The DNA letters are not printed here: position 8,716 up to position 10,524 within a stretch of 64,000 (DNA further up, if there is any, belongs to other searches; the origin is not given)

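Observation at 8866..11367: Minimal rSAM-GNAT fusion + PurM-like pair: a nitrilase-less core of the Nit1C / sll0785-0787 / MSMEG_0567-0568 cluster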

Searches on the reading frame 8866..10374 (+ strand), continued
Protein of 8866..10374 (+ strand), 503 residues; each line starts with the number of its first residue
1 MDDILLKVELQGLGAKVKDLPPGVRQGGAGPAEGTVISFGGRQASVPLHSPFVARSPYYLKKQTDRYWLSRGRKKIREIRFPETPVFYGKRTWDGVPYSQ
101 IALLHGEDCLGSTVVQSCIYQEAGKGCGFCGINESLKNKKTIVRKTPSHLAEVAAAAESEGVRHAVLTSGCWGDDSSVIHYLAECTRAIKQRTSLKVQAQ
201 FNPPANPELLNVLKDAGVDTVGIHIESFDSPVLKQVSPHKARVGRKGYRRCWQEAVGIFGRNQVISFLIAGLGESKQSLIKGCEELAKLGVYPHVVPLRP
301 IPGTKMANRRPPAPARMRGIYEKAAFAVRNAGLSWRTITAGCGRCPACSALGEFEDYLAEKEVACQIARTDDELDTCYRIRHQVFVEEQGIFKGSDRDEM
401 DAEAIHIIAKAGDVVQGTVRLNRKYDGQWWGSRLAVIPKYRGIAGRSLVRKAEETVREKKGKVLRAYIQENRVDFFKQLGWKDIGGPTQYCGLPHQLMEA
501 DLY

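Call 17: search_protein_families(library=ncbifam, proteins=[L073:7214-8758:+, L060:6623-7663:+, L071:8415-8966:+, L048:860-1720:+, L076:6439-7893:+, L049:13019-14317:+, L042:10399-10833:+, L078:14863-16353:+, L076:9504-10460:+, L017:9277-9870:+], max_evalue=0.00001)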
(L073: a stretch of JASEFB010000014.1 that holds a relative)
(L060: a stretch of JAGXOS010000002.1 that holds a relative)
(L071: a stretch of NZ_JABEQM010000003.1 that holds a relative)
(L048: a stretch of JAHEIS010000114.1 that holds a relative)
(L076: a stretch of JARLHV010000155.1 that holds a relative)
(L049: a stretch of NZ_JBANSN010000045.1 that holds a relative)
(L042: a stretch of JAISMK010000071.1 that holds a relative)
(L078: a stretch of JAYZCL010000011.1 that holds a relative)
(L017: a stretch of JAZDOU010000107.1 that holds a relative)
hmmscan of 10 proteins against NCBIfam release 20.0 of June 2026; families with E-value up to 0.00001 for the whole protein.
L073:7214-8758:+ (515 aa): 17 families
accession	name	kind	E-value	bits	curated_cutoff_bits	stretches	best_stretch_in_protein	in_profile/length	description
TIGR03287.1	methan_mark_16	hypoth_equivalog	2.5e-46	157.9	363.95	1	29-323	1-289/391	methanogenesis marker 16 metalloprotein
TIGR01302.1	IMP_dehydrog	equivalog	8.9e-14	51.2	481.5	1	389-502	83-199/450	IMP dehydrogenase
NF041552.1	TF_PrdR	equivalog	4.5e-13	48.4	795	1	385-502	5-124/577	sigma-54 dependent transcriptional regulator PrdR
NF038279.1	TF_CBS_SpxR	exception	1.1e-11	44.1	600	1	383-503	185-305/427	CBS-HotDog domain-containing transcription factor SpxR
NF011447.0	PRK14869.2-3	equivalog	3.9e-11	42.2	522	1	388-439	70-121/540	putative manganese-dependent inorganic diphosphatase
NF011443.0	PRK14869.1-5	equivalog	2.7e-10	39.3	335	1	387-441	70-124/546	putative manganese-dependent inorganic diphosphatase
NF053863.1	DS11_antiphage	equivalog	6.1e-09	35.4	260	0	454-503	82-131/305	CBS domain-containing anti-phage protein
TIGR00400.1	mgtE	equivalog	1.3e-08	34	232.75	1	443-504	191-252/450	magnesium transporter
NF053603.1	HhpR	exception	2e-08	33.8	520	0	449-505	224-280/282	CBS domain-containing high hydrostatic pressure regulator HhpR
NF011441.0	PRK14869.1-3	equivalog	2.8e-08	32.8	753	0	385-441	67-123/548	putative manganese-dependent inorganic diphosphatase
NF011440.0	PRK14869.1-2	equivalog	3.2e-08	32.7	746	0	388-452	69-133/541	putative manganese-dependent inorganic diphosphatase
NF011442.0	PRK14869.1-4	equivalog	4.4e-08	32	400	0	386-447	70-131/543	putative manganese-dependent inorganic diphosphatase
NF011445.0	PRK14869.2-1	equivalog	1.5e-07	30.2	483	0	446-500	67-121/548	putative manganese-dependent inorganic diphosphatase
TIGR01186.1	proV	subfamily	2.5e-07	30.1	326.6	1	402-499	258-353/363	betaine/proline/choline family ABC transporter ATP-binding protein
NF011448.0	PRK14869.2-4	equivalog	7e-07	27.9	562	0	449-501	76-128/563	putative manganese-dependent inorganic diphosphatase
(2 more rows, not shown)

L060:6623-7663:+ (347 aa): 6 families
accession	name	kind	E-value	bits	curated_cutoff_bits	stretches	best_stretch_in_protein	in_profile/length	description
NF047602.1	MscsSHelicob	equivalog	3.4e-29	102.1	400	1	100-338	13-251/260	small-conductance mechanosensitive channel MscS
NF047601.1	MscSThanab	equivalog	7.6e-27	94.5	500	1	91-342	20-273/280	small-conductance mechanosensitive channel MscS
NF007662.0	PRK10334.1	subfamily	4.2e-26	91.8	321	1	95-340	34-272/286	small-conductance mechanosensitive channel MscS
NF008438.0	PRK11281.1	equivalog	9.9e-22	76.6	991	1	169-338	917-1081/1113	mechanosensitive channel MscK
NF008542.0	PRK11465.1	equivalog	1.7e-10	39.9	596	1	92-278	476-656/741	mechanosensitive channel protein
NF008180.0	PRK10929.1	equivalog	6.2e-08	30.9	809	1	147-340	897-1080/1109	miniconductance mechanosensitive channel MscM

L071:8415-8966:+ (184 aa): 1 family
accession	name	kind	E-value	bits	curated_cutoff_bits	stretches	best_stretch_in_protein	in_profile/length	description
TIGR04044.1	MSMEG_0572_fam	equivalog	1.2e-82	275.4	109.85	1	26-184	1-159/159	MSMEG_0572/Sll0783 family nitrogen starvation response protein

L048:860-1720:+ (287 aa): 0 families

L076:6439-7893:+ (485 aa): 7 families
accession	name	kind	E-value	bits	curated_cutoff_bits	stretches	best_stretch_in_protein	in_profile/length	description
TIGR00387.1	glcD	equivalog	2.6e-40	138.5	567.9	1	50-453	1-413/413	glycolate oxidase subunit GlcD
NF008408.0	PRK11230.1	equivalog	3e-22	78.8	897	1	43-455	52-472/499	glycolate oxidase subunit GlcD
NF049975.1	2HglutDHaseYdiJ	equivalog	5.9e-19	67.3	1350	2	42-208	47-208/1018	D-2-hydroxyglutarate dehydrogenase YdiJ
NF041227.1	BagG_FevA2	exception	8.5e-10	37.8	850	1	46-192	45-178/455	bagremycin/ferroverdin biosynthesis FAD-dependent oxygenase BagG/FevA2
NF008439.0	PRK11282.1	equivalog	4.3e-09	35.7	284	0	55-154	7-105/358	glycolate oxidase subunit GlcE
NF041226.1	BagK_FevA1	equivalog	2.7e-08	32.6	800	1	42-189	36-171/453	bagremycin/ferroverdin biosynthesis FAD-dependent oxygenase BagK/FevA1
TIGR01679.1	bact_FAD_ox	subfamily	5e-08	32.3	292.25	1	46-219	11-171/419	FAD-linked oxidoreductase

L049:13019-14317:+ (433 aa): 5 families
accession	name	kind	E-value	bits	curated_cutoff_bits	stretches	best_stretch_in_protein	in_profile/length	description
TIGR04046.1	MSMEG_0569_nitr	hypoth_equivalog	3.9e-204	678.1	498.35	1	14-413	1-400/400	MSMEG_0569 family flavin-dependent oxidoreductase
NF040505.1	ArsO_flavin_mono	equivalog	5.8e-40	137.8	425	1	16-202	3-188/346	ArsO family NAD(P)H-dependent flavin-containing monooxygenase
TIGR04018.1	Bthiol_YpdA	hypoth_equivalog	5.5e-13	48.4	339.9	1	16-203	2-181/316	YpdA family putative bacillithiol disulfide reductase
TIGR02032.1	GG-red-SF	subfamily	6.7e-06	26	158.8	0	16-48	3-35/297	geranylgeranyl reductase family protein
TIGR01421.1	gluta_reduc_1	equivalog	8.2e-06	25.3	556.15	0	118-234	116-225/450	glutathione-disulfide reductase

L042:10399-10833:+ (145 aa): 1 family
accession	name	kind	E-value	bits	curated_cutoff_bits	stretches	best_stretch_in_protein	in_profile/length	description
NF041052.1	OsmC_like_Se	domain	1.9e-14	53.8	95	1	6-130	3-137/144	OsmC-related (seleno)protein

L078:14863-16353:+ (497 aa): 1 family
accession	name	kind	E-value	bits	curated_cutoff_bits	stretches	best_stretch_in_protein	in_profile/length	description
NF004760.0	PRK06091.1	subfamily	2.6e-08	32.8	433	1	7-55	506-554/555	acyl-CoA synthetase FdrA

L076:9504-10460:+ (319 aa): 5 families
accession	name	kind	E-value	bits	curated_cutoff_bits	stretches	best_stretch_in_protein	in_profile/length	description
TIGR00746.1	arcC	equivalog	1.1e-113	379.4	358.25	1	9-315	3-308/309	carbamate kinase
NF009007.0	PRK12352.1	subfamily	7.9e-113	376.5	266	1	6-315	2-314/316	carbamate kinase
NF009008.0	PRK12354.1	subfamily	3.9e-94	315.3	361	1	9-317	3-301/308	carbamate kinase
NF006926.0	PRK09411.1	equivalog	3e-73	246.6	416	1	7-314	2-295/297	carbamate kinase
TIGR00761.1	argB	equivalog_domain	1.6e-09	37.6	151.3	0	215-296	154-231/231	acetylglutamate kinase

L017:9277-9870:+ (198 aa): 2 families
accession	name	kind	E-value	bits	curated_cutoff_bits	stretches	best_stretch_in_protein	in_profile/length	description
NF002999.0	PRK03767.1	equivalog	1.1e-14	54.7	141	1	77-197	68-199/200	NAD(P)H:quinone oxidoreductase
TIGR01755.1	flav_wrbA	equivalog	1.8e-13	50.9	132.5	1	64-154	51-143/197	NAD(P)H:quinone oxidoreductase type IV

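Call 18: search_protein_families(library=pfam, proteins=[L002:6042-6815:+, L032:8316-9074:+, L022:4913-6244:+, L003:12694-13662:+, L011:3006-4280:+, L026:1439-2248:+, L008:1000-2571:+, L018:5752-6777:+, L003:6785-7858:+, L023:6493-7215:+], max_evalue=0.00001)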
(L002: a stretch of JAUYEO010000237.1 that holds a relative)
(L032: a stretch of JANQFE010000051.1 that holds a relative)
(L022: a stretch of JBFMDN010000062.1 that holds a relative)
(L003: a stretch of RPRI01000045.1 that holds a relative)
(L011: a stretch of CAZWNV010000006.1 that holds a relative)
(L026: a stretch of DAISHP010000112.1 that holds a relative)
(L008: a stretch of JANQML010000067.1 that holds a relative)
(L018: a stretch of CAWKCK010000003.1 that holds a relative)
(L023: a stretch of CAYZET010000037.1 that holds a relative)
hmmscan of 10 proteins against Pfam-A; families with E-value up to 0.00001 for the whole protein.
L002:6042-6815:+ (258 aa): 1 family
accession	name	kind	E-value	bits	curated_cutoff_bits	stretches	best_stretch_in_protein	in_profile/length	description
PF00005.33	ABC_tran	-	2.3e-34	119.4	25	1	27-165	2-136/137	ABC transporter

L032:8316-9074:+ (253 aa): 1 family
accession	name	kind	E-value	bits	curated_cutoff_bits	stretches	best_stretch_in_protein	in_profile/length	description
PF00528.27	BPD_transp_1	-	6e-23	82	26.4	1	76-246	1-181/184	Binding-protein-dependent transport system inner membrane component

L022:4913-6244:+ (444 aa): 4 families
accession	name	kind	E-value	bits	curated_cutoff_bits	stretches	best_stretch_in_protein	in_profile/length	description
PF02754.22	CCG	-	5.5e-35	119.8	20.6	2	329-416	1-84/85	Cysteine-rich domain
PF13183.11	Fer4_8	-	5.5e-10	40.1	27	1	33-133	1-68/68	4Fe-4S dicluster domain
PF12838.12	Fer4_7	-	5.7e-08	33.6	27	0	105-133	24-52/52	4Fe-4S dicluster domain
PF13237.11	Fer4_10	-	8.2e-08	32.5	25.5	0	33-52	5-22/53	4Fe-4S dicluster domain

L003:12694-13662:+ (323 aa): 5 families
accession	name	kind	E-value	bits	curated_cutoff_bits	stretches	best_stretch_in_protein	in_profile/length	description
PF13379.11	NMT1_2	-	8.7e-42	144.1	24.7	1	45-253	22-245/252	NMT1-like family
PF09084.16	NMT1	-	1.4e-26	94.2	20.5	1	43-253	6-216/216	NMT1/THI5 like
PF12974.12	Phosphonate-bd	-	8.3e-11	42.2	27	1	69-183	39-159/242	ABC transporter, phosphonate, periplasmic substrate-binding protein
PF04069.17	OpuAC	-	8.8e-10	39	21.2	1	53-224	24-212/257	Substrate binding domain of ABC-type glycine betaine transport system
PF16868.10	NMT1_3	-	9.9e-08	32.4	27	1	74-260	56-227/289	NMT1-like family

L011:3006-4280:+ (425 aa): 1 family
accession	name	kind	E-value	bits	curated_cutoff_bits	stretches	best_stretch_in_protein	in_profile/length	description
PF09825.15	BPL_N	-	1.3e-11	44.4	24.2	1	58-111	41-94/283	Biotin-protein ligase, N terminal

L026:1439-2248:+ (270 aa): 1 family
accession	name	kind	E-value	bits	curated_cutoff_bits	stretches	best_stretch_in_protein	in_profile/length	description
PF02665.19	Nitrate_red_gam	-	3.6e-08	33.7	22.9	1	61-243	35-208/217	Nitrate reductase gamma subunit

L008:1000-2571:+ (524 aa): 1 family
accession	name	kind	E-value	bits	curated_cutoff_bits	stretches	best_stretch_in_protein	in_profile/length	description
PF00171.27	Aldedh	-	3.4e-138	461.5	23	1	26-493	1-461/461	Aldehyde dehydrogenase family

L018:5752-6777:+ (342 aa): 1 family
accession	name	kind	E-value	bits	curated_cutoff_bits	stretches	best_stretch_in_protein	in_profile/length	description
PF01208.23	URO-D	-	7.1e-58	196.7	23.9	1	7-336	2-344/346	Uroporphyrinogen decarboxylase (URO-D)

L003:6785-7858:+ (358 aa): 1 family
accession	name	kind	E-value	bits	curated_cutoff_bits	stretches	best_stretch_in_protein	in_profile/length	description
PF00491.26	Arginase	-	7.4e-19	68.7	22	1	96-353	70-276/280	Arginase family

L023:6493-7215:+ (241 aa): 0 families

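Call 24: search_solved_structures(query=window:8866-10374:+, max_evalue=0.01)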
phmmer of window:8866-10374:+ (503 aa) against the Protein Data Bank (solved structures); distinct sequences matched with E-value up to 0.01: 4.
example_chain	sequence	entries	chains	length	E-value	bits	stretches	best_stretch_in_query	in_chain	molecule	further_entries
5jph_A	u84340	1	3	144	9.2e-10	41.1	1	373-495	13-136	Acetyltransferase SACOL1063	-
5jq4_A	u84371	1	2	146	9.6e-10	41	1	373-495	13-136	Acetyltransferase SACOL1063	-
1q2y_A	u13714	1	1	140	1.2e-08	37.4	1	366-498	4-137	similar to hypothetical proteins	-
3efa_A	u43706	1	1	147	0.0019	20.2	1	376-500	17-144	Putative Acetyltransferase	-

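Call 26: find_encoding_contigs(protein=window:8866-10374:+, flank=2000, max_places=3)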
Protein window:8866-10374:+ (503 aa): no gene with exactly this product is on record in the collection.

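Call 27: find_encoding_contigs(protein=P0004, flank=10000, max_places=3)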
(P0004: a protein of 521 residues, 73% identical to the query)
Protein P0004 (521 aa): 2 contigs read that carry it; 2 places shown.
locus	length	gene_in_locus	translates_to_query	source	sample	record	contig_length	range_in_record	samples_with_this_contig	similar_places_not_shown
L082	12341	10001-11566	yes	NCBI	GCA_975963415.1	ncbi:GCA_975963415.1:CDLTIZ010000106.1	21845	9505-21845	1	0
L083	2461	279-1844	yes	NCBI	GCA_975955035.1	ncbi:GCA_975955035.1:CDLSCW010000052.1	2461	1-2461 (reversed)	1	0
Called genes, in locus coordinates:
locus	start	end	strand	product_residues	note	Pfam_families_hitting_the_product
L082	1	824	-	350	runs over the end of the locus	PF21088:MS_channel_1st, PF00924:MS_channel_2nd, PF21082:MS_channel_3rd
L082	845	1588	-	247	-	PF02596:DUF169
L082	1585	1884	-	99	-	-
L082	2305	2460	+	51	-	PF21344:Zn_ribbon_LysW (weak)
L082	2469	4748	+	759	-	PF01564:Spermine_synth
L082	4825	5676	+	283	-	PF00140:Sigma70_r1_2, PF04542:Sigma70_r2, PF04545:Sigma70_r4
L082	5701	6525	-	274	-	PF01790:LGT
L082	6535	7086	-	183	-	PF01252:Peptidase_A8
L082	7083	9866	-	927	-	PF00133:tRNA-synt_1, PF09334:tRNA-synt_1g, PF01406:tRNA-synt_1e (weak), PF01921:tRNA-synt_1f (weak), PF09334:tRNA-synt_1g (weak), PF08264:Anticodon_1, PF06827:zf-FPG_IleRS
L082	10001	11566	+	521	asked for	PF04055:Radical_SAM, PF00583:Acetyltransf_1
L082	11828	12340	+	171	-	?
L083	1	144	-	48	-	?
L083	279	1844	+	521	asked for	PF04055:Radical_SAM, PF00583:Acetyltransf_1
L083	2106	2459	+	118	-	?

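Call 50: search_protein_families(library=ncbifam, proteins=[L073:8737-9801:+, L033:9992-11059:+, L059:9995-11059:+, L002:3204-4199:+, L009:11514-12539:+, L049:11707-12705:+, L076:5458-6420:+], max_evalue=1e-20)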
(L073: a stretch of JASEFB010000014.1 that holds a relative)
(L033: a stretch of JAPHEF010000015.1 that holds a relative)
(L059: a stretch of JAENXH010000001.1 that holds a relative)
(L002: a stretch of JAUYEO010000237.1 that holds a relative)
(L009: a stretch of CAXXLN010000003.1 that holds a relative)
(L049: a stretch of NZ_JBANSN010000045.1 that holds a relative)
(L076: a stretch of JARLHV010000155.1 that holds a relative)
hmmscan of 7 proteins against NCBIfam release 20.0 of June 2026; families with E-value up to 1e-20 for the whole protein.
L073:8737-9801:+ (355 aa): 2 families
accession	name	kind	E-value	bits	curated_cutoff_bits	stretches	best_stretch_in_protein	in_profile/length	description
TIGR04043.1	rSAM_MSMEG_0568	hypoth_equivalog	1.2e-110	369.9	303.7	1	11-355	2-354/354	MSMEG_0568 family radical SAM protein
NF045502.1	variant_rSAM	domain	1.6e-50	172.1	125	1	55-329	71-356/357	radical SAM protein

L033:9992-11059:+ (356 aa): 2 families
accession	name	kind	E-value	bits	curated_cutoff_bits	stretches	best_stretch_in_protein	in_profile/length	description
TIGR04043.1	rSAM_MSMEG_0568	hypoth_equivalog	6.3e-105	351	303.7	1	11-353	2-353/354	MSMEG_0568 family radical SAM protein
NF045502.1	variant_rSAM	domain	2.1e-47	161.8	125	1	54-328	70-356/357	radical SAM protein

L059:9995-11059:+ (355 aa): 2 families
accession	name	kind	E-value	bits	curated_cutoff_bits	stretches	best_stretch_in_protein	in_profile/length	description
TIGR04043.1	rSAM_MSMEG_0568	hypoth_equivalog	9.2e-112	373.5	303.7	1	11-355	2-354/354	MSMEG_0568 family radical SAM protein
NF045502.1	variant_rSAM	domain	5.8e-51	173.5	125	1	56-329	72-356/357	radical SAM protein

L002:3204-4199:+ (332 aa): 3 families
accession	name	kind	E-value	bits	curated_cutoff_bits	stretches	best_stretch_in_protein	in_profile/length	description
TIGR03267.1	methan_mark_2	hypoth_equivalog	2.1e-88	296.5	365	1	5-323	2-323/323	methanogenesis marker 2 protein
TIGR04049.1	AIR_rel_sll0787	hypoth_equivalog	2.6e-88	296.2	321.3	1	7-323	3-318/318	sll0787 family AIR synthase-like protein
TIGR04050.1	MSMEG_0567_Cter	hypoth_equivalog_domain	1.1e-41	143.2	312.2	1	21-304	9-279/296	MSMEG_0567/sll0787 family protein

L009:11514-12539:+ (342 aa): 6 families
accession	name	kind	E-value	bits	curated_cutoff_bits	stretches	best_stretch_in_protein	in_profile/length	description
TIGR04049.1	AIR_rel_sll0787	hypoth_equivalog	2.3e-88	296.3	321.3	1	11-328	2-318/318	sll0787 family AIR synthase-like protein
TIGR03267.1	methan_mark_2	hypoth_equivalog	7e-85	284.9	365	1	10-328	2-323/323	methanogenesis marker 2 protein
TIGR04050.1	MSMEG_0567_Cter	hypoth_equivalog_domain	2.1e-37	129.2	312.2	1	26-277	9-252/296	MSMEG_0567/sll0787 family protein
TIGR01379.1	thiL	equivalog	2.2e-22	79.4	184.15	1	46-317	20-312/320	thiamine-phosphate kinase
NF002290.1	PRK01213.1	equivalog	4.8e-21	74.6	648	0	8-310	385-699/723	phosphoribosylformylglycinamidine synthase subunit PurL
TIGR01736.1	FGAM_synth_II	equivalog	5.5e-21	74.5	525.75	0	8-178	380-562/718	phosphoribosylformylglycinamidine synthase subunit PurL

L049:11707-12705:+ (333 aa): 4 families
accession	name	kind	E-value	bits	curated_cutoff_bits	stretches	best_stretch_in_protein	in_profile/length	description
TIGR04049.1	AIR_rel_sll0787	hypoth_equivalog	1.4e-122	408.7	321.3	1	9-321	1-318/318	sll0787 family AIR synthase-like protein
TIGR03267.1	methan_mark_2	hypoth_equivalog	2.6e-66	223.9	365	1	8-320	1-322/323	methanogenesis marker 2 protein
TIGR04050.1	MSMEG_0567_Cter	hypoth_equivalog_domain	2e-42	145.6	312.2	1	44-273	31-254/296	MSMEG_0567/sll0787 family protein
TIGR01379.1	thiL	equivalog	6.7e-21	74.6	184.15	0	28-306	6-306/320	thiamine-phosphate kinase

L076:5458-6420:+ (321 aa): 3 families
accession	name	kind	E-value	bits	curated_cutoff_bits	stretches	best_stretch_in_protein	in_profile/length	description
TIGR04049.1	AIR_rel_sll0787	hypoth_equivalog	4.9e-114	380.7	321.3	1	5-317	2-317/318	sll0787 family AIR synthase-like protein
TIGR03267.1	methan_mark_2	hypoth_equivalog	2.2e-73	247.1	365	1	7-312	5-316/323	methanogenesis marker 2 protein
TIGR04050.1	MSMEG_0567_Cter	hypoth_equivalog_domain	3.2e-43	148.3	312.2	1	26-267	15-251/296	MSMEG_0567/sll0787 family protein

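Call 51: search_protein_families(library=pfam, proteins=[L073:7214-8758:+, L048:860-1720:+, L023:6493-7215:+, L014:4153-5538:+, L076:11921-13495:+], max_evalue=0.001)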
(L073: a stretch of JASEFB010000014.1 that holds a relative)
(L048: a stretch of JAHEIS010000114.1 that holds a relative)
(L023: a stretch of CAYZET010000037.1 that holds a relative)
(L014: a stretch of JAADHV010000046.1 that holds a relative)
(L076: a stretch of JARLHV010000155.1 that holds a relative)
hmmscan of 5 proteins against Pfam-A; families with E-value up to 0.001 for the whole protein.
L073:7214-8758:+ (515 aa): 2 families
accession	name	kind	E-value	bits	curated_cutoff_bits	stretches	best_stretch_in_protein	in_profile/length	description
PF01837.22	HcyBio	-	6.6e-149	496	26.2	1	28-364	2-349/349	Homocysteine biosynthesis enzyme, sulfur-incorporation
PF00571.33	CBS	-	2.9e-25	88.8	24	2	450-503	2-55/57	CBS domain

L048:860-1720:+ (287 aa): 1 family
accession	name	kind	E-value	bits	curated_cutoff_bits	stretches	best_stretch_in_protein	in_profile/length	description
PF04909.20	Amidohydro_2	-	2.3e-16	60.8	26.4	1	79-278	70-282/289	Amidohydrolase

L023:6493-7215:+ (241 aa): 0 families

L014:4153-5538:+ (462 aa): 1 family
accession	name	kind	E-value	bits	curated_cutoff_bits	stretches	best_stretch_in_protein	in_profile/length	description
PF16983.11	MFS_MOT1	-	0.00036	21.3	30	1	113-153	69-109/111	Molybdate transporter of MFS superfamily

L076:11921-13495:+ (525 aa): 3 families
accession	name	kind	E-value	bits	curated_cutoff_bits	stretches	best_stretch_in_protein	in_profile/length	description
PF00549.24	Ligase_CoA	-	9.6e-39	132.9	24.5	1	353-512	1-125/128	CoA-ligase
PF02629.25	CoA_binding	-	2.1e-09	38.4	22.3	1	191-275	4-87/97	CoA binding domain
PF13607.11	Succ_CoA_lig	-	2.1e-05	24.7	27.4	1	190-311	1-116/138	Succinyl-CoA ligase like flavodoxin domain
